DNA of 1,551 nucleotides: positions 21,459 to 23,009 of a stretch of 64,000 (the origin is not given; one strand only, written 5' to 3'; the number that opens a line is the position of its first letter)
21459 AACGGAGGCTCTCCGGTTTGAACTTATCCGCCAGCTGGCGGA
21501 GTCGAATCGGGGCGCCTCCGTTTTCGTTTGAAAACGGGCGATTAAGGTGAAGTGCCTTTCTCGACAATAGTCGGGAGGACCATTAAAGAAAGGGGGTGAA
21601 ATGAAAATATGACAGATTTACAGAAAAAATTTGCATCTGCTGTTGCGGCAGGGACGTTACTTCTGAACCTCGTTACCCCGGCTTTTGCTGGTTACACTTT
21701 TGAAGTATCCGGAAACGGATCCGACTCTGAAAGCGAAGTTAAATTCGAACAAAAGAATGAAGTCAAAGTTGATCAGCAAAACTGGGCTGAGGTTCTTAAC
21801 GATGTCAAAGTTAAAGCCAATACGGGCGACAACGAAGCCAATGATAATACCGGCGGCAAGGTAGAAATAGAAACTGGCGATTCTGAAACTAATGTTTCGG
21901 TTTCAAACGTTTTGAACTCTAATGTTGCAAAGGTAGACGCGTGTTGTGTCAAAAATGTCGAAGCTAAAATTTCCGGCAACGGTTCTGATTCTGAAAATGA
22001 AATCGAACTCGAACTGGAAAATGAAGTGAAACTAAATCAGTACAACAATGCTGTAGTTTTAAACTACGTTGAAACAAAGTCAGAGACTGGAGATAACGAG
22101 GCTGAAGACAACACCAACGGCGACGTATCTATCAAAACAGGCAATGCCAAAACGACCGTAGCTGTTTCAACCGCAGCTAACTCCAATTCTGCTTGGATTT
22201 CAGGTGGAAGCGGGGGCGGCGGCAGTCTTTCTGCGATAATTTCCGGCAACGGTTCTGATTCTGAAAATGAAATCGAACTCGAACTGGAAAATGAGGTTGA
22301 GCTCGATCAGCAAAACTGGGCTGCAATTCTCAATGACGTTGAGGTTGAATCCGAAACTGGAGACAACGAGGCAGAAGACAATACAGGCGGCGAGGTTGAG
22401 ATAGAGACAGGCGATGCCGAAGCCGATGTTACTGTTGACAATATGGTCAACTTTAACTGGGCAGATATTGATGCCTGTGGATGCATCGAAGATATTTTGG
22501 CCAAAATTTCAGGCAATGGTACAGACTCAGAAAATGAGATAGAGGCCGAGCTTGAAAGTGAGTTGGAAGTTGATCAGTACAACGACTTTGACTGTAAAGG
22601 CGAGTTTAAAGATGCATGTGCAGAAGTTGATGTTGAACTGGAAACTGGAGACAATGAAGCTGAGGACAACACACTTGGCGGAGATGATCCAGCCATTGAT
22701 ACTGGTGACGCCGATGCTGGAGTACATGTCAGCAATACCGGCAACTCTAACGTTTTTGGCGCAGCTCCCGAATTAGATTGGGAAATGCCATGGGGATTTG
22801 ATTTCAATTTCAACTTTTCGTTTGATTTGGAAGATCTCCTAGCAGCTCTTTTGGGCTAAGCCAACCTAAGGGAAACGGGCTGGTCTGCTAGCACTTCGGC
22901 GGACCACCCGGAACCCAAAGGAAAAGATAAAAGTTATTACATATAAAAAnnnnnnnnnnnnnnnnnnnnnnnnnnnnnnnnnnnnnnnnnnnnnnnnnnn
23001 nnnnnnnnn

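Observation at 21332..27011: Leader-controlled operon: three paralogous acidic Cys-pair repeat surface proteins followed by a sortase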

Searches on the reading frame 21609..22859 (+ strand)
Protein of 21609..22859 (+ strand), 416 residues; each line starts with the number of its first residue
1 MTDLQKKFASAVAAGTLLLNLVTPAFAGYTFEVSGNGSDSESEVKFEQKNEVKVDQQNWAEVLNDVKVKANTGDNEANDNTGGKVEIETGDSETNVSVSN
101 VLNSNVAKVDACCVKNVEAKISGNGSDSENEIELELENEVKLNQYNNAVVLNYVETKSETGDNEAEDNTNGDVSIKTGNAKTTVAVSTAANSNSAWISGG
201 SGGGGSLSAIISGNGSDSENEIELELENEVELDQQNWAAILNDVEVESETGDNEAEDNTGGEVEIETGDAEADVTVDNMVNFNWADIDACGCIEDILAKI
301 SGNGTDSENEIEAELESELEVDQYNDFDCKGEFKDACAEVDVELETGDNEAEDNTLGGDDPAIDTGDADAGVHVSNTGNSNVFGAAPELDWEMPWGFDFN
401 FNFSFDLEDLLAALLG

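Call 5: search_protein_families(library=pfam, proteins=[window:21609-22859:+], max_evalue=0.1)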
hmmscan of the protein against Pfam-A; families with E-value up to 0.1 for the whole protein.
window:21609-22859:+ (416 aa): 2 families
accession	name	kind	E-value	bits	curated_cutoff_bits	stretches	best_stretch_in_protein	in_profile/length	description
PF04360.17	Serglycin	-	0.013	15.9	30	0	122-162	100-140/149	Serglycin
PF15603.11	Imm74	-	0.053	14.1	27.1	0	81-111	5-35/80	Immunity protein 74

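Call 7: search_protein_families(library=ncbifam, proteins=[window:21609-22859:+], max_evalue=0.1)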
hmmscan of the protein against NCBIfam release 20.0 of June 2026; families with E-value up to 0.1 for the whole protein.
window:21609-22859:+ (416 aa): 0 families

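Call 11: find_homologous_proteins(query=window:21609-22859:+)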
Query window:21609-22859:+ (416 aa): 671 proteins with E <= 0.001 among 8000 candidates; the best 120 are listed.
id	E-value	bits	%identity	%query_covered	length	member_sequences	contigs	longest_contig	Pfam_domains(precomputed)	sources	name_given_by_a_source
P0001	8.2e-259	877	100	100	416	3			-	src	-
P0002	9.9e-207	705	82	100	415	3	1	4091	-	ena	-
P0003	1.7e-191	655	77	95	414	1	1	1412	-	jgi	jgi:hypothetical protein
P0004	2.8e-186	638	74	100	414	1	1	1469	-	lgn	-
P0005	3.7e-186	637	75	96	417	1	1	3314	-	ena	-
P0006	2.8e-184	631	72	95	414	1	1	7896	-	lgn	-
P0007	3.5e-183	628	74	96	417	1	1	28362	-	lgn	-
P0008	1.4e-182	626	75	97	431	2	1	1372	-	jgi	jgi:hypothetical protein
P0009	2.5e-182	625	74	100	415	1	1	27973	-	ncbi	-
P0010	3.8e-182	624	74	96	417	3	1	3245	-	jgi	-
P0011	4.3e-182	624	75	100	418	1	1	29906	-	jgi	jgi:hypothetical protein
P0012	1.1e-181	623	73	100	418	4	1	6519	-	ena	-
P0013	1.9e-181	622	73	99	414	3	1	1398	-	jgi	jgi:hypothetical protein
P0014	3.7e-180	618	73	100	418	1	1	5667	-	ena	-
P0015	7.4e-180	617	73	100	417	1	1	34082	-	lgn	-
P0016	1.2e-175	603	70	97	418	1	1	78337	-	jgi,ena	-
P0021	5.9e-133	462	57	100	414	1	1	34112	-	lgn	-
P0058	2.9e-105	371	55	97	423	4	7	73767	-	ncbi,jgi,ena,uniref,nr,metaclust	ncbi:hypothetical protein A2685_00140 [Candidatus Woesebacteria bacterium RIFCSPHIGHO2_01_FULL_37_10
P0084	2.9e-100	355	49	100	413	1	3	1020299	-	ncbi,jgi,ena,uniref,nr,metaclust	ncbi:hypothetical protein A3A79_00360 [Candidatus Gottesmanbacteria bacterium RIFCSPLOWO2_01_FULL_43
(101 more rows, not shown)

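Call 12: search_solved_structures(query=window:21609-22859:+, max_evalue=10)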
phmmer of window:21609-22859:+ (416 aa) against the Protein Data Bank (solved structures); distinct sequences matched with E-value up to 10: 0.

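Call 16: find_encoding_contigs(protein=P0058, flank=7000, max_places=2)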
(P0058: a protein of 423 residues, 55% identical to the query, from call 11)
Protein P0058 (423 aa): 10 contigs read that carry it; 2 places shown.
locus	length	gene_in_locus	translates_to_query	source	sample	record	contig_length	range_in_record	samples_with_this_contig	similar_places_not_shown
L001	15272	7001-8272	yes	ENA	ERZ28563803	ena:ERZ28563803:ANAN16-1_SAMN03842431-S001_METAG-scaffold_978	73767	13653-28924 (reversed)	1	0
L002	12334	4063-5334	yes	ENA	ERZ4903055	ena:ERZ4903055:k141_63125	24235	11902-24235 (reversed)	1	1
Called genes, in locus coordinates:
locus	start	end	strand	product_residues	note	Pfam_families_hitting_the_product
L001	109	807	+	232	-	PF06414:Zeta_toxin (faint), PF20720:nSTAND3 (faint), PF00005:ABC_tran, PF13304:AAA_21 (faint)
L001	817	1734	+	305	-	PF18075:FtsX_ECD, PF02687:FtsX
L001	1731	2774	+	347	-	-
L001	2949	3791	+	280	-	PF00932:LTD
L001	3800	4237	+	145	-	PF04892:VanZ-LLP1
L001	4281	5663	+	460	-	PF22148:Fervidolysin_NPro-like (weak), PF00082:Peptidase_S8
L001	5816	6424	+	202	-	-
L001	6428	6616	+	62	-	-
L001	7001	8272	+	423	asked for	-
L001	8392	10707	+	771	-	-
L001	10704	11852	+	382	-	-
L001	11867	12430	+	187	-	PF04203:Sortase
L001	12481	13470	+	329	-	PF00188:CAP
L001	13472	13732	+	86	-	-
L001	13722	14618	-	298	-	PF00483:NTP_transferase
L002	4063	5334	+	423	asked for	-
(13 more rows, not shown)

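Call 17: find_encoding_contigs(protein=P0084, flank=7000, max_places=2)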
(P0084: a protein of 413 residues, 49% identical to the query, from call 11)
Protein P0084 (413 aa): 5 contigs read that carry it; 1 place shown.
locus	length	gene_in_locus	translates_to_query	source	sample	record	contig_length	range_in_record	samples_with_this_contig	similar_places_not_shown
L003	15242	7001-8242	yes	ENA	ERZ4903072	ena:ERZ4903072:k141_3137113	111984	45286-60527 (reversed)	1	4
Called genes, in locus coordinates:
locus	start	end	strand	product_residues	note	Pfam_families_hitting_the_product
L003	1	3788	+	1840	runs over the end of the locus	PF24514:SpaA_4 (faint), PF19403:SpaA_2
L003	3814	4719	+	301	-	-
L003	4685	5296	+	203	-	PF04203:Sortase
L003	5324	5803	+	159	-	-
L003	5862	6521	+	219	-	-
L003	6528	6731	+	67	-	PF10055:DUF2292 (weak)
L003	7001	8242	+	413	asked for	-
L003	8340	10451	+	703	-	-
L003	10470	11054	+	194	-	-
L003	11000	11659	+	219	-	PF04203:Sortase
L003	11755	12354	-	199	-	-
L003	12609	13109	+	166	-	-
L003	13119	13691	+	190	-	-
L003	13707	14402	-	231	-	PF01797:Y1_Tnp (weak)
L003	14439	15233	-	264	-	-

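Call 18: find_related_loci(query=A1, collection=genome_contigs, flank=7000)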
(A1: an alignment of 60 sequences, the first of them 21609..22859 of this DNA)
Query A1 (416 aa) in genome_contigs; peptide patterns used: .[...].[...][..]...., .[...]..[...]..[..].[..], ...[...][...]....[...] (x = any residue, [..] = any of these).
251 stretches matched a pattern; 155 encode a relative of the query (tblastn E <= 1e-3); the best 80 are kept; 80 distinct loci.
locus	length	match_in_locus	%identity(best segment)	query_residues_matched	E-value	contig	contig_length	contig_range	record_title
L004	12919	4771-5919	56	1-391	1e-124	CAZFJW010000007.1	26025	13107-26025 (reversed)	MAG TPA_asm: uncultured Gammaproteobacteria bacterium isolate SRP342105_co1_31 genome assembly, contig: NODE_2454_length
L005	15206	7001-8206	58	1-403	2e-121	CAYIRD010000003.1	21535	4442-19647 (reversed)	MAG TPA_asm: uncultured Gammaproteobacteria bacterium isolate ERP119705_co24_323 genome assembly, contig: NODE_2681_leng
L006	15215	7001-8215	54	1-405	2e-118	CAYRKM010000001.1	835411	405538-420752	MAG TPA_asm: uncultured Gammaproteobacteria bacterium isolate SRP292972_co1_108 genome assembly, contig: NODE_7_length_8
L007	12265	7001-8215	53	4-416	7e-113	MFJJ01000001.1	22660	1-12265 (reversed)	MAG: Candidatus Gottesmanbacteria bacterium RIFCSPHIGHO2_01_FULL_46_14 rifcsphigho2_01_scaffold_10795, whole genome shot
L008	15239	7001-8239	50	1-416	4e-112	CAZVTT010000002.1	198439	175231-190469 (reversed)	MAG TPA_asm: uncultured Gammaproteobacteria bacterium isolate SRP292972_co1_32 genome assembly, contig: NODE_96_length_1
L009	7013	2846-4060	52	4-416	5e-112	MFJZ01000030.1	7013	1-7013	MAG: Candidatus Gottesmanbacteria bacterium RIFCSPLOWO2_01_FULL_49_10 rifcsplowo2_01_scaffold_30608, whole genome shotgu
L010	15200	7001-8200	54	1-391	2e-109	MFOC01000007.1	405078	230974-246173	MAG: Candidatus Levybacteria bacterium RIFCSPHIGHO2_02_FULL_40_18 rifcsphigho2_02_scaffold_49, whole genome shotgun sequ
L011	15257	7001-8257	53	1-411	4e-109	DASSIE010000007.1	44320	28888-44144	MAG TPA_asm: Patescibacteria group bacterium isolate SMAG_U1079 k141_397974, whole genome shotgun sequence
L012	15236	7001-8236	50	1-416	7e-109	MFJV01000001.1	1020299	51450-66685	MAG: Candidatus Gottesmanbacteria bacterium RIFCSPLOWO2_01_FULL_43_11b rifcsplowo2_01_scaffold_30, whole genome shotgun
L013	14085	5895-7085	50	1-403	4e-108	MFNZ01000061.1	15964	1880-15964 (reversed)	MAG: Candidatus Levybacteria bacterium RIFCSPHIGHO2_02_FULL_37_13 rifcsphigho2_02_scaffold_9034, whole genome shotgun se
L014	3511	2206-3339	51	4-384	1e-110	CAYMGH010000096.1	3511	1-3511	MAG TPA_asm: uncultured Gammaproteobacteria bacterium isolate SRP269290_co1_900 genome assembly, contig: NODE_51788_leng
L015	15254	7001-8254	52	1-411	3e-108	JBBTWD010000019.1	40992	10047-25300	MAG: Patescibacteria group bacterium isolate H43-bin018_1 H43_bin018_1_000000000019, whole genome shotgun sequence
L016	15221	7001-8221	51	1-411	1e-107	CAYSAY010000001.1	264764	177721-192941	MAG TPA_asm: uncultured Gammaproteobacteria bacterium isolate ERP113451_co1_283 genome assembly, contig: NODE_7_length_2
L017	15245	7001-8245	50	1-405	1e-106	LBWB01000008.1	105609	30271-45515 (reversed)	MAG: Candidatus Woesebacteria bacterium GW2011_GWB1_39_12 UT24_C0008, whole genome shotgun sequence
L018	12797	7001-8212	48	4-416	1e-105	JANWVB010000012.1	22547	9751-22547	MAG: Patescibacteria group bacterium isolate SKYG105 NODE_12_length_22547_cov_3.534713, whole genome shotgun sequence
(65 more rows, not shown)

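Call 20: predict_structure(alignment_id=A1)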
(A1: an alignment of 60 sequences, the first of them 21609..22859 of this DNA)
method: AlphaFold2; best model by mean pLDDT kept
length: 416 residues; sequences in the alignment: 60
mean_pLDDT: 79.2   pTM: 0.67
mean pLDDT of the five models: 79.2, 74.4, 51.3, 45.7, 45.1
residues with pLDDT >= 90: 157; 70-90: 173; 50-70: 34; < 50: 52
segments of 3 or more residues with pLDDT < 50: 1-27, 389-407, 413-416
pLDDT, mean of each block of 10 residues (from residue 1): 31 35 49 90 90 91 91 77 80 92 85 82 91 91 93 92 77 85 92 83 78 92 91 93 92 75 84 92 84 84 89 90 86 66 87 63 84 89 68 35 44 48
secondary structure, 60 per line:
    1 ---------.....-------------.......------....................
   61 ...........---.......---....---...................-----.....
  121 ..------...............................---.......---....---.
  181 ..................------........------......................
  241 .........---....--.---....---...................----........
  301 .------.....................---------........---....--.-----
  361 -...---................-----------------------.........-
elements in order: H10-14 E28-34 E41-71 E75-81 E85-88 E92-110 E116-122 E129-159 E163-169 E173-176 E180-198 E205-212 E219-249 E253-256 E263-266 E270-288 E293-301 E308-328 E338-345 E349-352 E362-364 E368-383 H407-415

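Call 23: fold_search(model_id=the predicted structure, library=pdb)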
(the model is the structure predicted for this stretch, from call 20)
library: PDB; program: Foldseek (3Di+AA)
matches with E <= 10: 147; with E <= 0.001: 0
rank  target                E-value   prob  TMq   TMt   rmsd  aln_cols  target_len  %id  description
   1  9u4u_A                1.8e-02  0.05  0.05  0.11  32.3       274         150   12  Structure of the functional amyloid FapC from Pseudomonas sp.UK4 (released 2025-08-06)
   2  8c50_A                2.6e-02  0.02  0.05  0.05  44.1       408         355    9  Pontibacter korlensis curli subunit CsgA (released 2023-06-28)
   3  5awf_B                1.2e-01  0.02  0.07  0.07  39.9       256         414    8  Crystal structure of SufB-SufC-SufD complex from Escherichia coli (released 2015-11-11)
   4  2zu0_A                2.7e-01  0.02  0.08  0.08  40.5       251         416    9  Crystal structure of SufC-SufD complex involved in the iron-sulfur cluster biosynthesis (released 2009-03-10)
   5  5awf_E                3.0e-01  0.01  0.07  0.07  38.8       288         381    9  Crystal structure of SufB-SufC-SufD complex from Escherichia coli (released 2015-11-11)
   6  4wa0                  3.3e-01  0.00  0.04  0.04  42.6       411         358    9  The structure of a possible adhesin C-terminal domain from Caldicellulosiruptor kronotskyensis (released 2015-03-04)
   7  1vh4_B                5.7e-01  0.01  0.06  0.06  41.2       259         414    7  Crystal structure of a stabilizer of iron transporter (released 2003-12-30)
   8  5uyt_B                7.0e-01  0.01  0.06  0.06  41.4       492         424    8  Crystal structure of ice binding protein from an Antarctic bacterium Flavobacteriaceae (released 2017-10-25)
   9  5awf_A                8.1e-01  0.01  0.07  0.07  40.5       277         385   12  Crystal structure of SufB-SufC-SufD complex from Escherichia coli (released 2015-11-11)
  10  2pyg_A                8.1e-01  0.00  0.04  0.04  43.2       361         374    8  Azotobacter vinelandii Mannuronan C-5 epimerase AlgE4 A-module (released 2008-05-27)
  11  3zpp                  8.5e-01  0.00  0.04  0.04  41.4       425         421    6  Structure of the Streptococcus pneumoniae surface protein and adhesin PfbA (released 2013-05-29)
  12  2zu0_B                9.8e-01  0.01  0.06  0.06  38.7       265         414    8  Crystal structure of SufC-SufD complex involved in the iron-sulfur cluster biosynthesis (released 2009-03-10)
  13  6n2b_A                9.8e-01  0.00  0.04  0.04  41.6       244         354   11  The Crystal Structure of Caldicellulosiruptor kristjanssonii Tapirin C-terminal domain (released 2018-12-19)
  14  4kh3                  9.8e-01  0.00  0.04  0.04  48.4       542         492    9  Structure of a bacterial self-associating protein (released 2014-01-15)
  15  6sus                  1.0e+00  0.00  0.03  0.05  40.9       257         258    8  Crystal structure of RTX domain blocks IV and V of adenylate cyclase toxin from Bordetella pertussis (released 2020-09-16)
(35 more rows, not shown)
